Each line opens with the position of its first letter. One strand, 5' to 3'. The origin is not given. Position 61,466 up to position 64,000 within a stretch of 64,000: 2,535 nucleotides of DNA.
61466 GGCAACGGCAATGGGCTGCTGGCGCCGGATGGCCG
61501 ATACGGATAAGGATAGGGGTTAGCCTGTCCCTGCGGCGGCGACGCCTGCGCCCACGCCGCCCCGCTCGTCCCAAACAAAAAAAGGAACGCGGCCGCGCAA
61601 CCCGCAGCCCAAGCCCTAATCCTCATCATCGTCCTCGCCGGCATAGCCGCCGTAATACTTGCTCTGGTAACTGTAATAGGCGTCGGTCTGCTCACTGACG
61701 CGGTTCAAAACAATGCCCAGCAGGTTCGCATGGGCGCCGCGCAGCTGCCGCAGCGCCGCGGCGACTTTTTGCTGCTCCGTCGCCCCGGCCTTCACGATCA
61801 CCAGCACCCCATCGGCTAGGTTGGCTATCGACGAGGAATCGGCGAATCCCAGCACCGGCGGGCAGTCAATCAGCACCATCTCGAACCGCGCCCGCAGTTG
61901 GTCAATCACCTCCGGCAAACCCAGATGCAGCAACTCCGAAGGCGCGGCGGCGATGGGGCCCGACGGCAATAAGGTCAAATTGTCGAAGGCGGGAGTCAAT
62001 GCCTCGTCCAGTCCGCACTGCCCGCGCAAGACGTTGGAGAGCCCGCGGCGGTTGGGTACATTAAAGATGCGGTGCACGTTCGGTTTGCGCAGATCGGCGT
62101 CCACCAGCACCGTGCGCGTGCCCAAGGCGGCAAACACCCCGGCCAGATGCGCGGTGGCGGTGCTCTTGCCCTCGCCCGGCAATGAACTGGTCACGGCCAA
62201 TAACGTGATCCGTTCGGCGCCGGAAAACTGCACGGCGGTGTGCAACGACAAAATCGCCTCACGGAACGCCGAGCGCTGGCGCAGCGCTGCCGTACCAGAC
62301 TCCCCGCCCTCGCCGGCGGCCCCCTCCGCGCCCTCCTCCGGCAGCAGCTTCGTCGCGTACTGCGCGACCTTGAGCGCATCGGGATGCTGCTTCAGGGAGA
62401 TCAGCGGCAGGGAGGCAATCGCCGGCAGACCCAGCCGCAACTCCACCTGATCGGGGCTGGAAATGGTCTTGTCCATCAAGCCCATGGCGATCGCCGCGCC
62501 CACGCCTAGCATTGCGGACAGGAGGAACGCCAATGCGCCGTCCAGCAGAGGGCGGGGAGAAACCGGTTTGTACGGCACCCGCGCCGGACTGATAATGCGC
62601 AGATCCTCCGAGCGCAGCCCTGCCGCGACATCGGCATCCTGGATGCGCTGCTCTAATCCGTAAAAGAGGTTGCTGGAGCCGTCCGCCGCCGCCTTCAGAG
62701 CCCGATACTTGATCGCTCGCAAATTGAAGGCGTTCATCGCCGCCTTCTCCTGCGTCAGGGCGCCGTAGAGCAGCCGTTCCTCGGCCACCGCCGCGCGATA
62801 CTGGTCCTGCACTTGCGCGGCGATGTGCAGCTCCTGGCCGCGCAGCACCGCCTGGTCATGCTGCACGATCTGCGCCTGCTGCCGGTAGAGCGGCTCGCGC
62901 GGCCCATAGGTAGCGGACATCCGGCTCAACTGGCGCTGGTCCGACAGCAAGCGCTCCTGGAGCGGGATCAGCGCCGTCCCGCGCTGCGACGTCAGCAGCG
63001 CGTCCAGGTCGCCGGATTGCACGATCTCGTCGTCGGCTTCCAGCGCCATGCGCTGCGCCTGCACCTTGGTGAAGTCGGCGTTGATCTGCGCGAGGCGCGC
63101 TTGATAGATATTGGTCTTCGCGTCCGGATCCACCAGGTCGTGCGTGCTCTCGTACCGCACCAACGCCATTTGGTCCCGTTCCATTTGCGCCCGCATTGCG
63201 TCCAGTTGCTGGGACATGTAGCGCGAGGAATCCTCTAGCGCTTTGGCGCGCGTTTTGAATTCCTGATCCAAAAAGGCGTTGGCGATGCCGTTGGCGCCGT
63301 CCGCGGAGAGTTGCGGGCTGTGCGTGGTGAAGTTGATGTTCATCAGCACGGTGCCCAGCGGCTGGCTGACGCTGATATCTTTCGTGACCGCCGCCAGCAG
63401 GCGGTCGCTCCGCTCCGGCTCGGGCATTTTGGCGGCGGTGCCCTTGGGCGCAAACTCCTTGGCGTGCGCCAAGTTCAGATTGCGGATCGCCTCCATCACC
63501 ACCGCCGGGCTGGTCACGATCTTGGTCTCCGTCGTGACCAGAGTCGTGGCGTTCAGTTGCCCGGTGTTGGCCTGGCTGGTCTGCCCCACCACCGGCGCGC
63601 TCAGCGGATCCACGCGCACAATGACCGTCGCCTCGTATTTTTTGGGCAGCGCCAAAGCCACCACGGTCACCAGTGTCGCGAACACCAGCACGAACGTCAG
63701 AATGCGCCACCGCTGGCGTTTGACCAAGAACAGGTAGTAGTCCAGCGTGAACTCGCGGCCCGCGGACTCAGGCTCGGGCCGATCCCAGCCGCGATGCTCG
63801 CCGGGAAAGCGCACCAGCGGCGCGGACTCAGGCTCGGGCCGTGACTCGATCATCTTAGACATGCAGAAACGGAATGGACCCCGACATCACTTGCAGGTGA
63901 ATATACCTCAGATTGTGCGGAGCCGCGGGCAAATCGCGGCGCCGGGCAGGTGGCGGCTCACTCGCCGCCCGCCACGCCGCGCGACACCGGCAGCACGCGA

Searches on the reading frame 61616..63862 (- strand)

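Call 88: search_protein_families(library=pfam, proteins=[window:61616-63862:-], max_evalue=0.0001)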
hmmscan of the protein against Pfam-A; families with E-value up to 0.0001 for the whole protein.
window:61616-63862:- (748 aa): 7 families
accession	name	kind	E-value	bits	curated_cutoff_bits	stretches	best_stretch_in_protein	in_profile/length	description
PF13614.12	AAA_31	-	7e-11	42.8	27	1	556-696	5-153/177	AAA domain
PF01656.29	CbiA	-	1.1e-09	38.7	25.4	1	556-728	2-91/125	CobQ/CobB/MinD/ParA nucleotide binding domain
PF02706.20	Wzz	-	1.3e-09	38.7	25.5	1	37-129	2-91/91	Chain length determinant protein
PF10609.15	ParA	-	2.2e-07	31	27.1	1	554-605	5-56/246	NUBPL iron-transfer P-loop NTPase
PF13807.11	GNVR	-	2.6e-05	24.5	27.7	1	397-458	17-78/82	G-rich domain on putative tyrosine kinase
PF09140.17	MipZ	-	3.3e-05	23.8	20.7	1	562-669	10-109/262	ATPase MipZ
PF06564.18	CBP_BcsQ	-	3.5e-05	23.9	21.3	1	555-695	4-150/234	Cellulose biosynthesis protein BcsQ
